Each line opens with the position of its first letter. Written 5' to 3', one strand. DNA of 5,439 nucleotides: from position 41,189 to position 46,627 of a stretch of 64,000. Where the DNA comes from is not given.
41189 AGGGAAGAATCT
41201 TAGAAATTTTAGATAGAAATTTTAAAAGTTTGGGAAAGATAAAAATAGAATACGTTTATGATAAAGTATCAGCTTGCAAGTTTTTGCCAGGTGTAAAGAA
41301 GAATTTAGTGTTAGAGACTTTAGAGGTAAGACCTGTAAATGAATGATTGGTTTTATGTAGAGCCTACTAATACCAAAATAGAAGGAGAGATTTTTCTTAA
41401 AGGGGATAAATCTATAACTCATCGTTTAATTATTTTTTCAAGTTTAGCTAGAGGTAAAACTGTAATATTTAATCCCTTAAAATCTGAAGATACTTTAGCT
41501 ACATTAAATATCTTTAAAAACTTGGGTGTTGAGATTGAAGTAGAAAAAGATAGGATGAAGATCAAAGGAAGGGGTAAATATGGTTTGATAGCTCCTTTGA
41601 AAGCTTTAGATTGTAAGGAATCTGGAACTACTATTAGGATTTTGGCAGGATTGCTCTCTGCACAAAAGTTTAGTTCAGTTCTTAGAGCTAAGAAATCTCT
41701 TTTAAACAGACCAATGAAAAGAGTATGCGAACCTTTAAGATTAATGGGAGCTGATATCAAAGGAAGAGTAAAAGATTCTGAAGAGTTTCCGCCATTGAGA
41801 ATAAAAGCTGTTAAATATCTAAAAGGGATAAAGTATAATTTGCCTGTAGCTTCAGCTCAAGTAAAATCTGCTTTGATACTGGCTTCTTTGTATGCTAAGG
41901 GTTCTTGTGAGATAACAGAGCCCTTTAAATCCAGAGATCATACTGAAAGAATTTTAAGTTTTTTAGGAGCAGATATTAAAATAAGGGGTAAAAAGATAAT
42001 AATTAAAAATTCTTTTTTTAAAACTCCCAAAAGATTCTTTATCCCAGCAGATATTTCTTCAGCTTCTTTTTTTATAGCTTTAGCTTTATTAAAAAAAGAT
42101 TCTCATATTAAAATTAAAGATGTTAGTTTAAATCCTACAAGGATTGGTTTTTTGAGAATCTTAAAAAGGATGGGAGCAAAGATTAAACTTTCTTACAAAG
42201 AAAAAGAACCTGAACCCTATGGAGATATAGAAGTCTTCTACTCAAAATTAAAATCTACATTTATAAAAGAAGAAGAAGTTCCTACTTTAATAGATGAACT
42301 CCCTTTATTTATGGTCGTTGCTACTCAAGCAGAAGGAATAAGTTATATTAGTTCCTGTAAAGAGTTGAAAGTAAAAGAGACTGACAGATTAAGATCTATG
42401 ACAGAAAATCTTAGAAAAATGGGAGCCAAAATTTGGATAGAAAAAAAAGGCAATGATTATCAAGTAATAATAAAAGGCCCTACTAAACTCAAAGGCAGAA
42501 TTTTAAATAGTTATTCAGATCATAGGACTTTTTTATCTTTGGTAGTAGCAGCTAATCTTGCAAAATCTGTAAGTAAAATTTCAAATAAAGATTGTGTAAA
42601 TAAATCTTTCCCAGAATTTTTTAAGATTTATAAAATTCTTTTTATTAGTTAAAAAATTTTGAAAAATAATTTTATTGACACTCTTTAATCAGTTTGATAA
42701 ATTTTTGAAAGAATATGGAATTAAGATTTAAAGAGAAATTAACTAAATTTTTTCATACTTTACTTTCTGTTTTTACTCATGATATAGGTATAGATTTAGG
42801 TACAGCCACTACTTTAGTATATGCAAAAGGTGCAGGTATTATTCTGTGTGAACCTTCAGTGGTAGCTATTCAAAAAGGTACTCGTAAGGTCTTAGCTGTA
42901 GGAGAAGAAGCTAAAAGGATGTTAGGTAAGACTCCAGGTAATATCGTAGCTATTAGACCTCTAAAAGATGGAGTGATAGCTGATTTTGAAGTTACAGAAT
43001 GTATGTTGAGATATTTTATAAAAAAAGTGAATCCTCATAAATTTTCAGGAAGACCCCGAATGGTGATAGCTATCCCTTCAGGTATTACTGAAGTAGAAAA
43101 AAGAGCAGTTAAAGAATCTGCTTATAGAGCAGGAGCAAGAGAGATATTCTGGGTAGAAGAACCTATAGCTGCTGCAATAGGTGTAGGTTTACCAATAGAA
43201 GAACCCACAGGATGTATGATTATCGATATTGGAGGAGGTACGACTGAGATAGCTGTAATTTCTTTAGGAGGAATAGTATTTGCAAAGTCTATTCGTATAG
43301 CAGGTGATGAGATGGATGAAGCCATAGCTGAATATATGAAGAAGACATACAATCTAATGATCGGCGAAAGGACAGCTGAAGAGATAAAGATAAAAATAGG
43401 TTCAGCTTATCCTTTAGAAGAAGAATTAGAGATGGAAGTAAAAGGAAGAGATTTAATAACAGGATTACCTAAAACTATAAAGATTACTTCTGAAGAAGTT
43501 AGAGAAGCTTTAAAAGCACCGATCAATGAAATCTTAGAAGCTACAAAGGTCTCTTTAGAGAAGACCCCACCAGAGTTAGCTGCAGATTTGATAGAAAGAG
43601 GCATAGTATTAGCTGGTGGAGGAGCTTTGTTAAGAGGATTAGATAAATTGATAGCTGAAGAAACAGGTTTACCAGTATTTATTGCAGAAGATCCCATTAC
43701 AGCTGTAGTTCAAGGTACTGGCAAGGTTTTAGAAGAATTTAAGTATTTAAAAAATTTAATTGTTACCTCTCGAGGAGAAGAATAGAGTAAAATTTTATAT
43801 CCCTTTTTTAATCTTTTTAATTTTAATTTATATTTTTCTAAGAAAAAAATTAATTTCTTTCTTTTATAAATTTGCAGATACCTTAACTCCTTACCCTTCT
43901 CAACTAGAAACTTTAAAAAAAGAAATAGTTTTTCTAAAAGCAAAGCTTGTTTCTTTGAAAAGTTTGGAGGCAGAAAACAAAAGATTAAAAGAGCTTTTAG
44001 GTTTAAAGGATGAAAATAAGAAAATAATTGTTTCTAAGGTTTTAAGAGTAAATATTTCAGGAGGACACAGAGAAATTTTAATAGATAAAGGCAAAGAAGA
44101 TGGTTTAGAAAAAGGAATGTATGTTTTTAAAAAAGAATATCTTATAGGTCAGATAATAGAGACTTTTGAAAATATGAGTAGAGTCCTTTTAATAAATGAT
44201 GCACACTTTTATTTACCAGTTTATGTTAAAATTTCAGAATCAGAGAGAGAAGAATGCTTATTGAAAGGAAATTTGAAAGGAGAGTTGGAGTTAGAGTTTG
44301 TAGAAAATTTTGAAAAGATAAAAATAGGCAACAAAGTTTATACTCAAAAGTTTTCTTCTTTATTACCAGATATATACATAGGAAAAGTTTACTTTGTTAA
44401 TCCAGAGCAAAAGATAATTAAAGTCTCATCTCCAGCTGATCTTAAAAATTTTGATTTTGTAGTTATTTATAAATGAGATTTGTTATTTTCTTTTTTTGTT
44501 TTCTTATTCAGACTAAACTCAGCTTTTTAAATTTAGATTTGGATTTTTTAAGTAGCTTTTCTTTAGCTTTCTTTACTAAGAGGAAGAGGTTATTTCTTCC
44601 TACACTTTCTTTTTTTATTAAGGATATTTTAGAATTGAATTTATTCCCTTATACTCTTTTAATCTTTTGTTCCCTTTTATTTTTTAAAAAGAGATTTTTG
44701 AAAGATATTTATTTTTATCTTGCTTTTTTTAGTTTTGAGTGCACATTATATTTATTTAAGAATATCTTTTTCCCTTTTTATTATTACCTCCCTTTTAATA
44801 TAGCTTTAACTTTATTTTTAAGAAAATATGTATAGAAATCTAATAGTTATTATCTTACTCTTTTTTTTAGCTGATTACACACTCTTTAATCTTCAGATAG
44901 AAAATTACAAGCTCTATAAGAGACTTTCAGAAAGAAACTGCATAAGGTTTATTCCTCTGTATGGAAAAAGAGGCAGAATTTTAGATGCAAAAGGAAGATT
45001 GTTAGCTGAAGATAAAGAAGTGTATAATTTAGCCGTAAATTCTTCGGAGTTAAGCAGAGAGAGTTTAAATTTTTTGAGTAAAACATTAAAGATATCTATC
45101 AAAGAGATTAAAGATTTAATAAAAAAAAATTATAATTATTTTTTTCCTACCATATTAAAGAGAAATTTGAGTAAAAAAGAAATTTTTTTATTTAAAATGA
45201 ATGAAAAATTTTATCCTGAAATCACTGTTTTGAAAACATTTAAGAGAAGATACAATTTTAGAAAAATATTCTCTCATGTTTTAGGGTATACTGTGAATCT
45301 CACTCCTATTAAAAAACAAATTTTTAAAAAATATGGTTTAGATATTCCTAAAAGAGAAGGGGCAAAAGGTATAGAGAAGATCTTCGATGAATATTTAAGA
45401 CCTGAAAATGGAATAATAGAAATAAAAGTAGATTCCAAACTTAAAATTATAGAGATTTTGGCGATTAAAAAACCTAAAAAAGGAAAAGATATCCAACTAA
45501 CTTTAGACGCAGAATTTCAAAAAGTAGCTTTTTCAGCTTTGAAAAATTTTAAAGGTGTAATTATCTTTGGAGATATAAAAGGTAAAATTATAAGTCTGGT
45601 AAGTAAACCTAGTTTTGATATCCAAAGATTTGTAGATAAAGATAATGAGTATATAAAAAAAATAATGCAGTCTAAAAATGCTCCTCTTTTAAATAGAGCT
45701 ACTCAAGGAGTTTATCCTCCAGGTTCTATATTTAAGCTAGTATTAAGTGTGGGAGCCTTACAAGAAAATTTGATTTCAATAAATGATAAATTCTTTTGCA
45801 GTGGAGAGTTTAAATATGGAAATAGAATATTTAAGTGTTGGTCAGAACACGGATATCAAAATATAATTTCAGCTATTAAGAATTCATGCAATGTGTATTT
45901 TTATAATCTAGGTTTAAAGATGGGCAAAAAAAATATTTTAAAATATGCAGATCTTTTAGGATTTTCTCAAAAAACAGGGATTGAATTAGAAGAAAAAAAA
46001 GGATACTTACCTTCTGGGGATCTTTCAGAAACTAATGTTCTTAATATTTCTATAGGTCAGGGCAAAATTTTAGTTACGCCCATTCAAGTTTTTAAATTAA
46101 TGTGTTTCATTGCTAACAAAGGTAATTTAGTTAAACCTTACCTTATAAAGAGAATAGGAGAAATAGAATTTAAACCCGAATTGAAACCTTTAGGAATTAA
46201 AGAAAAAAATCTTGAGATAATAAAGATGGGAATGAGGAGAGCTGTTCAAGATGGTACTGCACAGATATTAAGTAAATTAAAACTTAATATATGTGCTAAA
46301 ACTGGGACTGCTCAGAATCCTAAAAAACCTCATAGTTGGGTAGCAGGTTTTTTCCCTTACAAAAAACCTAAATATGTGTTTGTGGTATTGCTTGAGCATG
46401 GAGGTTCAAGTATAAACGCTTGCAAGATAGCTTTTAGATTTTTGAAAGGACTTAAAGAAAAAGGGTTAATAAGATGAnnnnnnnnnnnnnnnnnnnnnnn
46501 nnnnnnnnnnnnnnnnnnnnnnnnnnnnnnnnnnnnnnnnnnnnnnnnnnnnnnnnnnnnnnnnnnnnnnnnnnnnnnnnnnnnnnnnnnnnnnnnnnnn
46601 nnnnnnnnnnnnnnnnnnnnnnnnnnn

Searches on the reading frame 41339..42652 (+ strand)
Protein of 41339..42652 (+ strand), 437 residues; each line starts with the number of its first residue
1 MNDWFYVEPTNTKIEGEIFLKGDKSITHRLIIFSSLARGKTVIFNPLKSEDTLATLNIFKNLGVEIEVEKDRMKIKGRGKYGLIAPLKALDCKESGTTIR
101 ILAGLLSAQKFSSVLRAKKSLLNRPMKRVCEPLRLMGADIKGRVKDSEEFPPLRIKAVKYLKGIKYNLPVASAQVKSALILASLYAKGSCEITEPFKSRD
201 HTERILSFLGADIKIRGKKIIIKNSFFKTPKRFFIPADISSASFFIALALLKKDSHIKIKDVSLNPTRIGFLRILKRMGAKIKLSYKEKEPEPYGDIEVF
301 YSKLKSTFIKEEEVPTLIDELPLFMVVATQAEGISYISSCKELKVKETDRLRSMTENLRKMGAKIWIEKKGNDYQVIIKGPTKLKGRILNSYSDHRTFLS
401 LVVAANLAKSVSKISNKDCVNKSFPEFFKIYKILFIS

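Call 39: search_protein_families(library=pfam, max_evalue=0.00001, proteins=[window:41339-42652:+])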
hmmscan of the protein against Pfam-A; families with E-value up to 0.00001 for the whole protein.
window:41339-42652:+ (437 aa): 1 family
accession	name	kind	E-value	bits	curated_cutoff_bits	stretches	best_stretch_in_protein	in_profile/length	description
PF00275.25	EPSP_synthase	-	5.6e-99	332.1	22.8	1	12-429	5-415/417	EPSP synthase (3-phosphoshikimate 1-carboxyvinyltransferase)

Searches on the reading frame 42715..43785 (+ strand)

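Call 39: search_protein_families(library=pfam, max_evalue=0.00001, proteins=[window:42715-43785:+])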
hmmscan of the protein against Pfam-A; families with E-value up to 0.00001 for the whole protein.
window:42715-43785:+ (356 aa): 5 families
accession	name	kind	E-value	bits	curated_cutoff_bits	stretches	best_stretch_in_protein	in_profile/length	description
PF06723.19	MreB_Mbl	-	2.1e-150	500.5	27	1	22-346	2-326/327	MreB/Mbl protein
PF14450.12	FtsA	-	6.2e-14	52.9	31.8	1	169-326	2-112/127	Cell division protein FtsA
PF00012.26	HSP70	-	7.7e-11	41.3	20.6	1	116-213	136-239/599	Hsp70 protein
PF00022.25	Actin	-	1.6e-10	40.6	27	1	26-211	9-190/410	Actin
PF11104.14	PilM_2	-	4.6e-07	29.5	27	0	297-325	278-306/340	Type IV pilus assembly protein PilM;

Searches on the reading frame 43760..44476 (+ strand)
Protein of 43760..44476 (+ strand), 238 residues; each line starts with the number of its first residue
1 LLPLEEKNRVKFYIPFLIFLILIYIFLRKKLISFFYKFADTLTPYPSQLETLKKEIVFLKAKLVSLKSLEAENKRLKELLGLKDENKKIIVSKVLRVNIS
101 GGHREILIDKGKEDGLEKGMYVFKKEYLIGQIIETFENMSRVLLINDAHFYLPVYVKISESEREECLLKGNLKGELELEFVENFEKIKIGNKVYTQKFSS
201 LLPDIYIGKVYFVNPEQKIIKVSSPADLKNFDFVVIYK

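Call 39: search_protein_families(library=pfam, max_evalue=0.00001, proteins=[window:43760-44476:+])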
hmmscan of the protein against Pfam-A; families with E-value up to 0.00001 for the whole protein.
window:43760-44476:+ (238 aa): 1 family
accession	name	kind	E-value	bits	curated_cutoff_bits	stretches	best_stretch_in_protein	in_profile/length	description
PF04085.20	MreC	-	2e-26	93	28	1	94-237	1-146/147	Rod shape-determining protein MreC, barrel core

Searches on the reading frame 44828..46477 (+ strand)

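Call 39: search_protein_families(library=pfam, max_evalue=0.00001, proteins=[window:44828-46477:+])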
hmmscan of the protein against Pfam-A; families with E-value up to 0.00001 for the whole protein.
window:44828-46477:+ (549 aa): 2 families
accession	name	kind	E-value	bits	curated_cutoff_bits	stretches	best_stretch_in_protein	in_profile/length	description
PF00905.27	Transpeptidase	-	1.5e-56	192.2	22.1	1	251-526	10-282/299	Penicillin binding protein transpeptidase domain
PF03717.20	PBP_dimer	-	3.1e-29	103.1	24.4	1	45-208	3-176/180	Penicillin-binding Protein dimerisation domain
